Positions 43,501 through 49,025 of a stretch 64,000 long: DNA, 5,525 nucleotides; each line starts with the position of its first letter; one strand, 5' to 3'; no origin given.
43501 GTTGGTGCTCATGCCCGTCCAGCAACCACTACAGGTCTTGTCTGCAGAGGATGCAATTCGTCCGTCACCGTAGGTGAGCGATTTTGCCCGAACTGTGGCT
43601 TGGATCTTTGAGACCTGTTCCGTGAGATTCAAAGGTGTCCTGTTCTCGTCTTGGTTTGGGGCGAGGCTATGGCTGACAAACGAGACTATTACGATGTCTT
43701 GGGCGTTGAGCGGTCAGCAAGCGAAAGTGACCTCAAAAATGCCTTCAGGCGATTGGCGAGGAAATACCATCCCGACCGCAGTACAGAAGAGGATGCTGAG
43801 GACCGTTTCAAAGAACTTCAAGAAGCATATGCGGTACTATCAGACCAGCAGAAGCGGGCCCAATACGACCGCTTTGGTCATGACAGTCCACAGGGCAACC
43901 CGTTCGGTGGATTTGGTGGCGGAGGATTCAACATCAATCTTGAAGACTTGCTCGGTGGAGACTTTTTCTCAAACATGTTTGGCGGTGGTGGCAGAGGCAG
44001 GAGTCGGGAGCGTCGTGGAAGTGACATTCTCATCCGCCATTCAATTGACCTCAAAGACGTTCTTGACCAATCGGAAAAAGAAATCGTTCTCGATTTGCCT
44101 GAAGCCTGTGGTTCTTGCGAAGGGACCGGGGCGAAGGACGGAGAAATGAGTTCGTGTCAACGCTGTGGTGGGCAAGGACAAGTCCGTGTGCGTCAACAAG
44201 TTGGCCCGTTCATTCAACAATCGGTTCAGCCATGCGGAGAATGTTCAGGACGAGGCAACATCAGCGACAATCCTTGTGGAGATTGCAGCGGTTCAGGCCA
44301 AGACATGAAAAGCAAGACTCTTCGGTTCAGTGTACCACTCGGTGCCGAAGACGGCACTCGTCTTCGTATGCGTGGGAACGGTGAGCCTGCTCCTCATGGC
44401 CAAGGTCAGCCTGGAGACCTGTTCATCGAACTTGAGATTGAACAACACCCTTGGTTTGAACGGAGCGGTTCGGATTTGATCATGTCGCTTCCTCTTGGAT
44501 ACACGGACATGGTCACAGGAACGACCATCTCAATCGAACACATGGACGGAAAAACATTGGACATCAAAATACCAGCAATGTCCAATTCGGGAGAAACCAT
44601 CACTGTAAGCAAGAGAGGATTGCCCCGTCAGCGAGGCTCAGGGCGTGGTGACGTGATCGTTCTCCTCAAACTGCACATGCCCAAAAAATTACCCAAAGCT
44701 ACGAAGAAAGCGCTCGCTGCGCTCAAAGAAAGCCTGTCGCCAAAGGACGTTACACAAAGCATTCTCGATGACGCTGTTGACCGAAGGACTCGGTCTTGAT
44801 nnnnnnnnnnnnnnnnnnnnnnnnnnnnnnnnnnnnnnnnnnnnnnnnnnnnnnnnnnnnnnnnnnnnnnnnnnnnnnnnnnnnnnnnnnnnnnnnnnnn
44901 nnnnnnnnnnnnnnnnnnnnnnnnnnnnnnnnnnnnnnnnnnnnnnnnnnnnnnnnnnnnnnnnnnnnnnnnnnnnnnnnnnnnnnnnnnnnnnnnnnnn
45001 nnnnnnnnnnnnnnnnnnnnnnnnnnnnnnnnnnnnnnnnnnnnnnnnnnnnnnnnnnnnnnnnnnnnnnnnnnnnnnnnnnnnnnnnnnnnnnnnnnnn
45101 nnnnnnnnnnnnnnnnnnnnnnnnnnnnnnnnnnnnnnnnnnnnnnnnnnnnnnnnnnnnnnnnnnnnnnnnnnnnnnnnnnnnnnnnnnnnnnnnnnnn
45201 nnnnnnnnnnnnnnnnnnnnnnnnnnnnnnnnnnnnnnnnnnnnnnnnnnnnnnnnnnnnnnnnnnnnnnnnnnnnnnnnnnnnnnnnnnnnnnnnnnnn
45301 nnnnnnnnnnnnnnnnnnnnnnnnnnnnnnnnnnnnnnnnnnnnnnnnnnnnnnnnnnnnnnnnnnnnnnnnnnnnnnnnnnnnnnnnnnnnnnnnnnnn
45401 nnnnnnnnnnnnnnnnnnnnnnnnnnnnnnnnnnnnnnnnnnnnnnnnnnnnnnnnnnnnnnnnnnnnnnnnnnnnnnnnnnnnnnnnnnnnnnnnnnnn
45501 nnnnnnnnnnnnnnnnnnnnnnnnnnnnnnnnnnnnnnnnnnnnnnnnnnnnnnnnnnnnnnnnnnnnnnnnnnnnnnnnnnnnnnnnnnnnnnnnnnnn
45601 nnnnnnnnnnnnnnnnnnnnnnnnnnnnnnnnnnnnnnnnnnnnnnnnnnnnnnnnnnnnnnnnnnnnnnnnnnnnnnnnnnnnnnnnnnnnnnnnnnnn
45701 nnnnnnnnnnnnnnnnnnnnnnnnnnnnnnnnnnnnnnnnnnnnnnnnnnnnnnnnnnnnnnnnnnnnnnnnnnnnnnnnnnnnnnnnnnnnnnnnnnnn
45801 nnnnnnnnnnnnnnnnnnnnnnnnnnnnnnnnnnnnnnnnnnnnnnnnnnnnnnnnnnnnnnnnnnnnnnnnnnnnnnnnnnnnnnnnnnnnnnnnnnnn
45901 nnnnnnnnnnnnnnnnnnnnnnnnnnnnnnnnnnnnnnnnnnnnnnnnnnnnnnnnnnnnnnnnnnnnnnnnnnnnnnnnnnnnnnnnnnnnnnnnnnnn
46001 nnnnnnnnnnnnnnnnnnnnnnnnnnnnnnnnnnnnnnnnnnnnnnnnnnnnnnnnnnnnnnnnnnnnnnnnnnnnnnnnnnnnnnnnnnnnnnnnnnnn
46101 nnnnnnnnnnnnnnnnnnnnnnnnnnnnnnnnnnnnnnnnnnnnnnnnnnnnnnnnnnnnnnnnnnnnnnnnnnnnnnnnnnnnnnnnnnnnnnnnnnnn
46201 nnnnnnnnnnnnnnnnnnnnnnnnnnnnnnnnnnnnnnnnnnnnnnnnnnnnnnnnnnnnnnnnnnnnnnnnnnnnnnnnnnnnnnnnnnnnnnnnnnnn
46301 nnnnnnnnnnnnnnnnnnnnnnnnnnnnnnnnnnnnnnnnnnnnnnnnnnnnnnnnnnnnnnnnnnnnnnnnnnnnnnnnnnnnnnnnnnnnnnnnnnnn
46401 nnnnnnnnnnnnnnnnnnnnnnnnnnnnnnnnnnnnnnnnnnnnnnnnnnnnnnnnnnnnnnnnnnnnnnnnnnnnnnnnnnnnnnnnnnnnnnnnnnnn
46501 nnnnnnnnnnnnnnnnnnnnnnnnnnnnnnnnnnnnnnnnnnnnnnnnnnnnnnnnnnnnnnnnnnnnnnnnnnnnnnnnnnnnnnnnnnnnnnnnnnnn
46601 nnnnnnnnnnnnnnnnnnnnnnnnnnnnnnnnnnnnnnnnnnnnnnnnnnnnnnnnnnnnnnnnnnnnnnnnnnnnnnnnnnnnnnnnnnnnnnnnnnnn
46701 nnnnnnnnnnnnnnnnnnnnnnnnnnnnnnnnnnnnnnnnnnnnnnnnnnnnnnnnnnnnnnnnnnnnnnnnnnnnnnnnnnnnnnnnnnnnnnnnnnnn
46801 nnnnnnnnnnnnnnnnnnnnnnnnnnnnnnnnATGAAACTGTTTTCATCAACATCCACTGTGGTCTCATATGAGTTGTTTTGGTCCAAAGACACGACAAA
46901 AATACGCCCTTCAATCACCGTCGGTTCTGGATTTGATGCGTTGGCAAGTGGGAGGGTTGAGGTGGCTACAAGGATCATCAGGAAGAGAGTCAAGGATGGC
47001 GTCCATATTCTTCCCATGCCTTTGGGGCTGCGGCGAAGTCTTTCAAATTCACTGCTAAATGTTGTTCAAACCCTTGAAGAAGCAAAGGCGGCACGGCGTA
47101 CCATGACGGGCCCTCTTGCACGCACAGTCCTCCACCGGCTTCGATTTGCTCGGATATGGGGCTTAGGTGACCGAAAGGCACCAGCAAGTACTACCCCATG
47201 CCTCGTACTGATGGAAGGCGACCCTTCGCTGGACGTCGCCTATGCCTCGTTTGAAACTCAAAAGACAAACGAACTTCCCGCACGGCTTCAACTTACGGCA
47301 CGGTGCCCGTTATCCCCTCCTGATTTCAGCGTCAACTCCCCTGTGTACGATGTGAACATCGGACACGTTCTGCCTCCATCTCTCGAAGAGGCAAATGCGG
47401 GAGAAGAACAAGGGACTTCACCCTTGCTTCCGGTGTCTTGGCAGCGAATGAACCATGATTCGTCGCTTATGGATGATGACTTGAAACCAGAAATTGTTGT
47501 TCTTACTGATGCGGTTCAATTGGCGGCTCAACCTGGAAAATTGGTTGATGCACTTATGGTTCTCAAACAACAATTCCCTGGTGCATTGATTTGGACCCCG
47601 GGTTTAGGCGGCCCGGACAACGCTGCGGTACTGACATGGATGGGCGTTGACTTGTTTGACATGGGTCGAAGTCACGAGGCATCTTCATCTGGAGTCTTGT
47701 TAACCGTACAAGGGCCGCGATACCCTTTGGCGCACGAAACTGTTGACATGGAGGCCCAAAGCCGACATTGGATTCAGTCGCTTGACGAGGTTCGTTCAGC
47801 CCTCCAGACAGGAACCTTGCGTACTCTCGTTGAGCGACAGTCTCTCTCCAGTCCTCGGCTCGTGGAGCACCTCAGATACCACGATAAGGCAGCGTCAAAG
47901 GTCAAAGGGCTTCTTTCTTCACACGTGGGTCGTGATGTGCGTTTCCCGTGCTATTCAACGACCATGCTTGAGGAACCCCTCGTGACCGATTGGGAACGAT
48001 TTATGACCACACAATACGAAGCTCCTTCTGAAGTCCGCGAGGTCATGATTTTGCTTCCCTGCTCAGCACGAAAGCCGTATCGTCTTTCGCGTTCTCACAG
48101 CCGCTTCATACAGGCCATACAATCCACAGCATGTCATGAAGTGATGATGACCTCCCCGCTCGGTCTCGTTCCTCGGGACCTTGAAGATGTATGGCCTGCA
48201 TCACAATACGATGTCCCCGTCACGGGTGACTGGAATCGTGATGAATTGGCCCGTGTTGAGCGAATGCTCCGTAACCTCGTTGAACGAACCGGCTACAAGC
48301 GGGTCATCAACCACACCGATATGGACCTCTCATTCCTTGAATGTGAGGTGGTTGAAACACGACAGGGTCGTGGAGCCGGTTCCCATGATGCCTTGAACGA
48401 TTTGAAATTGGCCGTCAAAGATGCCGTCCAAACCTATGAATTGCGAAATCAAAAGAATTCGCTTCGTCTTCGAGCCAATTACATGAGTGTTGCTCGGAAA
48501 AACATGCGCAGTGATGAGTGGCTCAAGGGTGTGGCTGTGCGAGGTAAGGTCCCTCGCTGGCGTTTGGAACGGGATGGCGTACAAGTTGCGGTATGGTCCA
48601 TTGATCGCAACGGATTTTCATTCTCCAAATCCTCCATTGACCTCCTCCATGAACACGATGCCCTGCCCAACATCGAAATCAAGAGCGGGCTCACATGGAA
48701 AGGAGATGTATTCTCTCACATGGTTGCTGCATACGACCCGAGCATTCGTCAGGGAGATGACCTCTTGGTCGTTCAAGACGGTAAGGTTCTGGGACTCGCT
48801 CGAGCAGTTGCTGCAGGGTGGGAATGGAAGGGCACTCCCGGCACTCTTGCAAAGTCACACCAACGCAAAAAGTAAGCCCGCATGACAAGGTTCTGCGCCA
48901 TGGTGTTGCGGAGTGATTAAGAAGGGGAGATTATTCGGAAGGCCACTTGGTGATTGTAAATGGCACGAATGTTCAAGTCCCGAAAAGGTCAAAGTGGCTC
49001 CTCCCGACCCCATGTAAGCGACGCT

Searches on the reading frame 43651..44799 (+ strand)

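Call 5: search_protein_families(library=pfam, proteins=[window:43651-44799:+], max_evalue=0.01)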
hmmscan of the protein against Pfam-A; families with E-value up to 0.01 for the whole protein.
window:43651-44799:+ (382 aa): 3 families
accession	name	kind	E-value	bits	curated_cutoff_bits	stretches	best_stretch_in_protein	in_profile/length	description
PF01556.23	DnaJ_C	-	5.1e-33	114.7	26.6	1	129-344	4-152/152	DnaJ C terminal domain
PF00226.36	DnaJ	-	3.3e-25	88.4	27.8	1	12-73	1-63/63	DnaJ domain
PF00684.25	DnaJ_CXXCXGXG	-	4.3e-13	49.8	32.7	1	153-216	1-65/65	DnaJ central domain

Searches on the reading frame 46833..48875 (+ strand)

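Call 6: search_protein_families(library=pfam, proteins=[window:46833-48875:+], max_evalue=0.01)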
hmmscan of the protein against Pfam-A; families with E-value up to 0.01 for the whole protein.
window:46833-48875:+ (680 aa): 1 family
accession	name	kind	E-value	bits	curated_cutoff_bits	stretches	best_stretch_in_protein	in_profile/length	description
PF17884.7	DUF5591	-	2.7e-40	138.1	26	1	384-500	1-114/150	Domain of unknown function (DUF5591)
